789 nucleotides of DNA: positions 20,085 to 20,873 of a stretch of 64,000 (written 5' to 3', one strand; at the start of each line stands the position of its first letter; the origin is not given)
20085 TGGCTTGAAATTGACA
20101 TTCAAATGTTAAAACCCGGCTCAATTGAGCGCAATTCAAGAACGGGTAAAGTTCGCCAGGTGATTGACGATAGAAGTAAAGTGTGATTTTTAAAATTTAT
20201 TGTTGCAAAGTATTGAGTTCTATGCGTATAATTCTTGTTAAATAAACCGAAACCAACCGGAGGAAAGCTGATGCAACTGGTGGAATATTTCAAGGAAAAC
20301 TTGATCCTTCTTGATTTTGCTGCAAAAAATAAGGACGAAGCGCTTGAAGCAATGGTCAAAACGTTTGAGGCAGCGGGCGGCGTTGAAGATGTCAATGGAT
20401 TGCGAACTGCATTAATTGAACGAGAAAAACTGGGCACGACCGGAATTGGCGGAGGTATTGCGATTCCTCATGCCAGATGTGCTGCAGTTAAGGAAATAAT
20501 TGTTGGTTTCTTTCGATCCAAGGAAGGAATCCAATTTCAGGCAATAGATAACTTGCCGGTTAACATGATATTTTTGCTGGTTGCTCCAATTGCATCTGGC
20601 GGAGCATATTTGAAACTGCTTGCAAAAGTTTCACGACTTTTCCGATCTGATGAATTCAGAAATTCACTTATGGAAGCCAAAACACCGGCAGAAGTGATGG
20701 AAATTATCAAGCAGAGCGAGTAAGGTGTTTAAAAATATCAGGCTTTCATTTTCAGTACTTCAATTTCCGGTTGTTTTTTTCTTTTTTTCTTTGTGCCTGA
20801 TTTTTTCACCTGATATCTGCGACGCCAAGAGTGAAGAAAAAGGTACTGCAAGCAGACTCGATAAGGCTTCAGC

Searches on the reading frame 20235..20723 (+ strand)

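Call 3: search_protein_families(library=pfam, proteins=[window:20235-20723:+], max_evalue=0.01)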
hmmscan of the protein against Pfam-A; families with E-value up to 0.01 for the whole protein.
window:20235-20723:+ (162 aa): 2 families
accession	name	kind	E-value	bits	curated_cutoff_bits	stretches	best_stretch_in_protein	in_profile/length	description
PF00359.27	PTS_EIIA_2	-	8.3e-38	130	27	1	18-160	2-143/144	Phosphoenolpyruvate-dependent sugar phosphotransferase system, EIIA 2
PF07565.18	Band_3_cyto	-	0.0043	17.2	34.3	0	87-158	204-277/294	Band 3 cytoplasmic domain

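Call 4: search_protein_families(library=ncbifam, proteins=[window:20235-20723:+], max_evalue=0.01)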
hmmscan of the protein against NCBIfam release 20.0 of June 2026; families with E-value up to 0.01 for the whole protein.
window:20235-20723:+ (162 aa): 11 families
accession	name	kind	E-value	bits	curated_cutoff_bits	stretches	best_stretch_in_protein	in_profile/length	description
TIGR00848.1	fruA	subfamily_domain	1.7e-31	108.8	103.5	1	19-145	2-129/129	fructose PTS transporter subunit IIA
TIGR01419.1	nitro_reg_IIA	equivalog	2.4e-24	85.9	138.7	1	15-159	2-144/145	PTS IIA-like nitrogen regulatory protein PtsN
NF007389.0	PRK09913.1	equivalog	4.7e-23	81.8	151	1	19-160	4-144/148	PTS fructose transporter subunit IIA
NF007293.0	PRK09765.1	equivalog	1.8e-22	79.6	763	1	13-160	2-151/639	PTS 2-O-a-mannosyl-D-glycerate transporter subunit IIABC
NF008145.0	PRK10896.1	equivalog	5.3e-17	62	221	1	57-161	51-156/161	PTS IIA-like nitrogen regulatory protein PtsN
NF008319.0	PRK11109.1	equivalog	8.4e-11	41.8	302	1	22-159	7-140/376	fused PTS fructose transporter subunit IIA/HPr protein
NF010351.0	PRK13779.1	equivalog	6.2e-08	31.9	766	1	21-102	6-88/503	bifunctional PTS system fructose-specific transporter subunit IIA/HPr protein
NF011663.0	PRK15083.1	subfamily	1.2e-07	30.2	589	1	20-160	498-636/639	PTS mannitol transporter subunit IICBA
NF007236.0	PRK09665.1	equivalog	5.4e-06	26.2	139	1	30-149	12-133/150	PTS galactitol transporter subunit IIA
NF007694.0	PRK10372.1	equivalog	6.5e-05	23.1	187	1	22-161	11-150/154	PTS ascorbate transporter subunit IIA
NF007358.0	PRK09854.1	equivalog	0.00035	20.7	192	1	13-160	1-146/147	PTS mannitol transporter subunit IIA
